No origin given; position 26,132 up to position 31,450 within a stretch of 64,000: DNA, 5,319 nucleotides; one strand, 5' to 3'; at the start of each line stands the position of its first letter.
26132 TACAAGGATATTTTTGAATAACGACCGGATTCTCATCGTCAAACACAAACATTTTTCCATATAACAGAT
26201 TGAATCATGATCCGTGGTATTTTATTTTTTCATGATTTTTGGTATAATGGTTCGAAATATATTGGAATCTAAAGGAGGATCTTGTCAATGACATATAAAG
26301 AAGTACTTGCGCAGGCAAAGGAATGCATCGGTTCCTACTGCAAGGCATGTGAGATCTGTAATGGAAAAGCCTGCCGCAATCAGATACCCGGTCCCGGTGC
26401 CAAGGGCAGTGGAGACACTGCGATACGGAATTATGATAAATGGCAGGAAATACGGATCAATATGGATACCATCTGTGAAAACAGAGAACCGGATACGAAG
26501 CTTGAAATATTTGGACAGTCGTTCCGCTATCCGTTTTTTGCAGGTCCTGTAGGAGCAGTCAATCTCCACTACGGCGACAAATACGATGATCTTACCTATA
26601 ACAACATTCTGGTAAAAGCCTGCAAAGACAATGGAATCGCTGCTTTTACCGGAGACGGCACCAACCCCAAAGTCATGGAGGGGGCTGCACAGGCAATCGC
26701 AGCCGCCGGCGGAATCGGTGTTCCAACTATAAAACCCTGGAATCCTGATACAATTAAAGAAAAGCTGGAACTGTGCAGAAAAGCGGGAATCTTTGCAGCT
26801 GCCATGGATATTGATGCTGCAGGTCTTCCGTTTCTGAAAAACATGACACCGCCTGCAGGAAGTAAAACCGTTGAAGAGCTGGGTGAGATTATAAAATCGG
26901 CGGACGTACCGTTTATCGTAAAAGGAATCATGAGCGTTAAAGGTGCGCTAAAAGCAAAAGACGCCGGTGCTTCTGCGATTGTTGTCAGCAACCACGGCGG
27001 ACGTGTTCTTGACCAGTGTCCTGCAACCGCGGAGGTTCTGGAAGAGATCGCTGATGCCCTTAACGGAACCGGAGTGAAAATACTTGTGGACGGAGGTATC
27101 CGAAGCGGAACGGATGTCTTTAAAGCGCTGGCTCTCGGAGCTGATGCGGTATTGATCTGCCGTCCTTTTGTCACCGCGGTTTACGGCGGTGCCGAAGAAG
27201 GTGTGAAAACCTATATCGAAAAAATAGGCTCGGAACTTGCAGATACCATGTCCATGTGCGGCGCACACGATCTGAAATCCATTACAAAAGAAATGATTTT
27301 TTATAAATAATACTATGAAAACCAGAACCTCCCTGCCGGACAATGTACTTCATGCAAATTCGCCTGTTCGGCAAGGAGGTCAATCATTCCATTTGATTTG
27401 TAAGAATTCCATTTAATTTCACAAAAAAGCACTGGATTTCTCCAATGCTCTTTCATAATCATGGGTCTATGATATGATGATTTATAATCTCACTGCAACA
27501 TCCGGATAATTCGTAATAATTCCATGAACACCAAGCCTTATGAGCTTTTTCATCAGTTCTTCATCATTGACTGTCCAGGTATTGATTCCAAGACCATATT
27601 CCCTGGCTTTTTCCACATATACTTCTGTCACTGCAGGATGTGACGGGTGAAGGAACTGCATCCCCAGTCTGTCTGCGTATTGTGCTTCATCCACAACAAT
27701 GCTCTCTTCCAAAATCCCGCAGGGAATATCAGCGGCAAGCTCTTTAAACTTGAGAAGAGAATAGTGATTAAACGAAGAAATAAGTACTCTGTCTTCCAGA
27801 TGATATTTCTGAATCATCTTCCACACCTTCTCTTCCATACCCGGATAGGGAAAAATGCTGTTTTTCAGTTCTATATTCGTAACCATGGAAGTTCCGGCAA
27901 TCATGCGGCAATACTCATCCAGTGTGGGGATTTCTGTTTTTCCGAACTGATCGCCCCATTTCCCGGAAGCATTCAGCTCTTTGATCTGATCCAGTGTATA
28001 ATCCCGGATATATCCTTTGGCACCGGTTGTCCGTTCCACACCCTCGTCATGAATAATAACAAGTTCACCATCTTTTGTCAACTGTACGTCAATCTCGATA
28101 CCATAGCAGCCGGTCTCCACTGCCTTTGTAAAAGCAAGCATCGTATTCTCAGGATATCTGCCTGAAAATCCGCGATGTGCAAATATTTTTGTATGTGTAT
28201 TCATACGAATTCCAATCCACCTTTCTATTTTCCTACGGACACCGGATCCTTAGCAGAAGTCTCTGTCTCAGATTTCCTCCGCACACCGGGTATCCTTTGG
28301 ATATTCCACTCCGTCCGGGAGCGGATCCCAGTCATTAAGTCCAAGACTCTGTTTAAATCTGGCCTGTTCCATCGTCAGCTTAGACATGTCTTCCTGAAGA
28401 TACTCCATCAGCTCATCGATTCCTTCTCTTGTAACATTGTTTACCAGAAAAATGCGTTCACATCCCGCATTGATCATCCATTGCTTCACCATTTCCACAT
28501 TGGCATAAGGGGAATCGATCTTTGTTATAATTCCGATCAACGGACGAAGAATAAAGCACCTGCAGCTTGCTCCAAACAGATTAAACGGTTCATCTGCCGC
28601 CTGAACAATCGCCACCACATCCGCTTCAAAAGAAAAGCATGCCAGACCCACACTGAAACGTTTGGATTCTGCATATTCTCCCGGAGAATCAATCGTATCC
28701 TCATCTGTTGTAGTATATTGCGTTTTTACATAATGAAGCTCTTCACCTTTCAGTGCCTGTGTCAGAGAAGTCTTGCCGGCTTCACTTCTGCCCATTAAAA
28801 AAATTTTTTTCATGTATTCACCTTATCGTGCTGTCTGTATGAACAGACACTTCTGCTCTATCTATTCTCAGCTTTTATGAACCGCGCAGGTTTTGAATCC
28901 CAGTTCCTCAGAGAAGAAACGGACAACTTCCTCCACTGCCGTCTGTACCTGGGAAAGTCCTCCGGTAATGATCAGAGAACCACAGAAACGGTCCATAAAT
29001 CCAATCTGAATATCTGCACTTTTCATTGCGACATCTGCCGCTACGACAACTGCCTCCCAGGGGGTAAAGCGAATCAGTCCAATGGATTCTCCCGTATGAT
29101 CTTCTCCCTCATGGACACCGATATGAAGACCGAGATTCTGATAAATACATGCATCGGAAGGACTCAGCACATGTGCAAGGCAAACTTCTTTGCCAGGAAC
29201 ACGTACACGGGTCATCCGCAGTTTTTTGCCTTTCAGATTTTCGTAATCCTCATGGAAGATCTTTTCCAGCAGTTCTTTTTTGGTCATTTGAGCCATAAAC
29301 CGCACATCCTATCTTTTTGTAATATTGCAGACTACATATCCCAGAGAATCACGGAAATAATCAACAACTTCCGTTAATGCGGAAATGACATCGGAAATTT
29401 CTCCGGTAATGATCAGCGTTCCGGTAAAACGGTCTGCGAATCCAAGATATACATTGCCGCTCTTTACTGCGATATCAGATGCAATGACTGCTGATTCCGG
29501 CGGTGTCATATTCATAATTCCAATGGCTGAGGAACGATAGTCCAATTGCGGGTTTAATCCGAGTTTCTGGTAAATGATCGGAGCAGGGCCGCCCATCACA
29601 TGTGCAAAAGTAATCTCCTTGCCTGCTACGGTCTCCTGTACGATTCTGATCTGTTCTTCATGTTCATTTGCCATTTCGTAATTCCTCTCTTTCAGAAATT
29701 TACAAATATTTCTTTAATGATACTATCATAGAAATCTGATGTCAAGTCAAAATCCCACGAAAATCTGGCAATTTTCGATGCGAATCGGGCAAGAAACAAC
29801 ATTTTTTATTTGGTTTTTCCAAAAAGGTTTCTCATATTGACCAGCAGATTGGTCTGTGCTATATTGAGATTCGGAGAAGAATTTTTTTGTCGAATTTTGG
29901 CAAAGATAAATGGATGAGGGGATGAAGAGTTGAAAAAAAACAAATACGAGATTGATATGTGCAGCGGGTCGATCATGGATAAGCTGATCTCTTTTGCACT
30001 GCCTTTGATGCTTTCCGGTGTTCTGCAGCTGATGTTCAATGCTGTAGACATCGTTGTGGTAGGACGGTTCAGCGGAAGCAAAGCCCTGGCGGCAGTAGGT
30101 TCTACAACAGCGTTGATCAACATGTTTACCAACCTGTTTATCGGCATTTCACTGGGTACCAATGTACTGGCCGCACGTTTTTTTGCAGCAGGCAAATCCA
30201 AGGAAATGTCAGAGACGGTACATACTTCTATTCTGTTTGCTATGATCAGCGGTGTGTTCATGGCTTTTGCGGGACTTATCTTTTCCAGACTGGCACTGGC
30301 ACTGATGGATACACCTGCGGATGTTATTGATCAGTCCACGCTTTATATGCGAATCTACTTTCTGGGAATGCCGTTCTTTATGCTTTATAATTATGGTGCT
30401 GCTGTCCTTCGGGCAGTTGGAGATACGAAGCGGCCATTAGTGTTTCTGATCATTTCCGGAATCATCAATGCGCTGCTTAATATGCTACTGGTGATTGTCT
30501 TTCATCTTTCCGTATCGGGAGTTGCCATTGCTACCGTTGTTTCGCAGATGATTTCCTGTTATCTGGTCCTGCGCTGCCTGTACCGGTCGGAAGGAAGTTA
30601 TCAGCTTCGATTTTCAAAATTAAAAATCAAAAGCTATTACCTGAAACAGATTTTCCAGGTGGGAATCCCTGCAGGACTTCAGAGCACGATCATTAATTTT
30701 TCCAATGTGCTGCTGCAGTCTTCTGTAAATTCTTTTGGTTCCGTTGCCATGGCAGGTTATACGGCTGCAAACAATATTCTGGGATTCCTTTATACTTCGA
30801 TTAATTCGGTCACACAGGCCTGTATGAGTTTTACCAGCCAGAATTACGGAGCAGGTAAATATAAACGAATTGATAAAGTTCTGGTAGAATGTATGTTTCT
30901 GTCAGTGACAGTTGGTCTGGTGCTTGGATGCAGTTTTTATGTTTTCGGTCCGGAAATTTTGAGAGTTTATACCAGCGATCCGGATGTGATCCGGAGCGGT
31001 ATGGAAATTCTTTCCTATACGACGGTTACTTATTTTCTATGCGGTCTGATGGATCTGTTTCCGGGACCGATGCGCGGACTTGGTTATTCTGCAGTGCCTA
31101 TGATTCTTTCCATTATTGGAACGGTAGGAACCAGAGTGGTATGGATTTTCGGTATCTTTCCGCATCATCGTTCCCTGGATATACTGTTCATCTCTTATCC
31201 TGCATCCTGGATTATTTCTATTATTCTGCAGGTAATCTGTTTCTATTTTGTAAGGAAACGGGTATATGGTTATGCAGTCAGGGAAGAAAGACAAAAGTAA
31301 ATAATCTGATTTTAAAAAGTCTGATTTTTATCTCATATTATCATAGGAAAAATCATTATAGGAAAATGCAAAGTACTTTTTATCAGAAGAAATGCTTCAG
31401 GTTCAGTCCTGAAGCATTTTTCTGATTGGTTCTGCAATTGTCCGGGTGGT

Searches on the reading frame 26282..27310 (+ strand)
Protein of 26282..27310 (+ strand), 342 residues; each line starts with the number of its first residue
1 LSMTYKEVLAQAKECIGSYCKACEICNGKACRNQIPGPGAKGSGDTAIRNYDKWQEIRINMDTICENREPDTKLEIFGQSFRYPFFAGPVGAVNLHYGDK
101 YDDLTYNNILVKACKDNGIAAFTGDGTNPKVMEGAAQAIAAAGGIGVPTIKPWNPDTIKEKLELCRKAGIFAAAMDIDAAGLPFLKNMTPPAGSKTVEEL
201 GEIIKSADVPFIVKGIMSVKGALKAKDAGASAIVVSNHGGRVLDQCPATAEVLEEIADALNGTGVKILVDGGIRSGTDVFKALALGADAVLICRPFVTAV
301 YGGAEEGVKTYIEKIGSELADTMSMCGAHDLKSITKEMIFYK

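Call 17: search_protein_families(library=pfam, proteins=[window:26282-27310:+], max_evalue=0.001)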
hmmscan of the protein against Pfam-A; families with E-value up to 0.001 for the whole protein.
window:26282-27310:+ (342 aa): 6 families
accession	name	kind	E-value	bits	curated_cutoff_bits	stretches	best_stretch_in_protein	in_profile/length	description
PF01070.24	FMN_dh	-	3e-66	224.3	24.9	2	195-339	205-348/350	FMN-dependent dehydrogenase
PF01645.23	Glu_synthase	-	2e-07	30.9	20.4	1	228-297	241-308/369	Conserved region in glutamate synthase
PF05690.20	ThiG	-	4.1e-06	26.8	23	0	251-294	165-205/247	Thiazole biosynthesis protein ThiG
PF00478.31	IMPDH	-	5.6e-06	26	25.6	1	250-295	193-238/345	IMP dehydrogenase / GMP reductase domain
PF03060.21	NMO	-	4.1e-05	23.6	28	1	211-312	138-241/331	Nitronate monooxygenase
PF00977.27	His_biosynth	-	0.00015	21.8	23.6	1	244-293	56-102/228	Histidine biosynthesis protein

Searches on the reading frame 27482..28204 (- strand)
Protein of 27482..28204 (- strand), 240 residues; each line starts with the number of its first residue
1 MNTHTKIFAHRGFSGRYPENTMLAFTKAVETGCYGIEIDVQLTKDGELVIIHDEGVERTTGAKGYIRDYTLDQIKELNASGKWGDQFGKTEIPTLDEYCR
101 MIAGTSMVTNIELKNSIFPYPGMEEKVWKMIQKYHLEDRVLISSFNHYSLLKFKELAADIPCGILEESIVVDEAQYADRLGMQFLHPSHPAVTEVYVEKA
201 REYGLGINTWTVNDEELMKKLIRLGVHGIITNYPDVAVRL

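Call 17: search_protein_families(library=pfam, proteins=[window:27482-28204:-], max_evalue=0.001)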
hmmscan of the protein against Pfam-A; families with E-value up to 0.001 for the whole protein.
window:27482-28204:- (240 aa): 2 families
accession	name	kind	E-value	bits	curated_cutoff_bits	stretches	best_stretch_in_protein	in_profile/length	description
PF03009.23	GDPD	-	6.1e-53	180.9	23.6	1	10-235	1-243/244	Glycerophosphoryl diester phosphodiesterase family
PF13653.12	GDPD_2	-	5.3e-09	36.7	27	1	207-235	2-30/30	Glycerophosphoryl diester phosphodiesterase family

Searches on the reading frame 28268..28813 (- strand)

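Call 17: search_protein_families(library=pfam, proteins=[window:28268-28813:-], max_evalue=0.001)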
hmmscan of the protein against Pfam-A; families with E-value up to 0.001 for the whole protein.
window:28268-28813:- (181 aa): 3 families
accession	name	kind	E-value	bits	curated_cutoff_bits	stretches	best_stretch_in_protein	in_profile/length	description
PF10662.15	PduV-EutP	-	6.9e-44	149.6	21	1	1-140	1-142/143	Ethanolamine utilisation - propanediol utilisation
PF01926.29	MMR_HSR1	-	0.00038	21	21.9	0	3-42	1-40/113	50S ribosome-binding GTPase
PF03193.22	RsgA_GTPase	-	0.00054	20.3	30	0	4-26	109-131/174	RsgA GTPase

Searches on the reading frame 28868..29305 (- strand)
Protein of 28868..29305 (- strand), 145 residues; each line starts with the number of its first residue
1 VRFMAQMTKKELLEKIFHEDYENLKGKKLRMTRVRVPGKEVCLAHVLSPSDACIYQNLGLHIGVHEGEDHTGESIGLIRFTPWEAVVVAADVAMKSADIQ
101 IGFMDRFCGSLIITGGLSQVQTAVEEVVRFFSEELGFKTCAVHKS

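Call 17: search_protein_families(library=pfam, proteins=[window:28868-29305:-], max_evalue=0.001)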
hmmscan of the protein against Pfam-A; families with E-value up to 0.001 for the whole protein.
window:28868-29305:- (145 aa): 1 family
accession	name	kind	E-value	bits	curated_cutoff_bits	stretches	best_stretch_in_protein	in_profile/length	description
PF00936.24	BMC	-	6.9e-14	52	24.5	1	74-131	1-61/75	BMC domain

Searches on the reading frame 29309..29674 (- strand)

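Call 17: search_protein_families(library=pfam, proteins=[window:29309-29674:-], max_evalue=0.001)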
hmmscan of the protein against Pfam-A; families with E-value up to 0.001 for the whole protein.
window:29309-29674:- (121 aa): 1 family
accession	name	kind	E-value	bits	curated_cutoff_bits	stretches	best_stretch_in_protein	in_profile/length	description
PF00936.24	BMC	-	1.7e-11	44.3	24.5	1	50-114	1-66/75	BMC domain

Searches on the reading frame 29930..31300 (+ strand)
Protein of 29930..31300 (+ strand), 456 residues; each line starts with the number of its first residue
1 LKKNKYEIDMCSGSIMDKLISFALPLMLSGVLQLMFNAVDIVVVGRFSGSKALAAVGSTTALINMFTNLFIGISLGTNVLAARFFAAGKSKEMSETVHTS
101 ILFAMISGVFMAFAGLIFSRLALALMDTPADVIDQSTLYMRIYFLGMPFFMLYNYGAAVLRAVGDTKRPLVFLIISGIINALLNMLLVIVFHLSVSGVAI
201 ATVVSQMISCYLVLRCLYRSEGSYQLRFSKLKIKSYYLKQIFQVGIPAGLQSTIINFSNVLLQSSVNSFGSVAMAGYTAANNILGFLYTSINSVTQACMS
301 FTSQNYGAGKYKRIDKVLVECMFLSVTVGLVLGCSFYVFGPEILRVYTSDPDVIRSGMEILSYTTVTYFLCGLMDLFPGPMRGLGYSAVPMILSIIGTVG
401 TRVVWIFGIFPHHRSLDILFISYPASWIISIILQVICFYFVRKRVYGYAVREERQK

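Call 17: search_protein_families(library=pfam, proteins=[window:29930-31300:+], max_evalue=0.001)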
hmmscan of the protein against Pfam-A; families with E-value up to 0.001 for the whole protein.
window:29930-31300:+ (456 aa): 3 families
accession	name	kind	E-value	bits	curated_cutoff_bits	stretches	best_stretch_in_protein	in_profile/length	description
PF01554.23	MatE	-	3e-53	180.3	24.9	2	25-185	1-160/161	MatE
PF03023.19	MurJ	-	3.5e-09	36.2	27.4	1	44-252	223-434/451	Lipid II flippase MurJ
PF13440.11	Polysacc_synt_3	-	6.8e-05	22.7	23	1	11-72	169-230/293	Polysaccharide biosynthesis protein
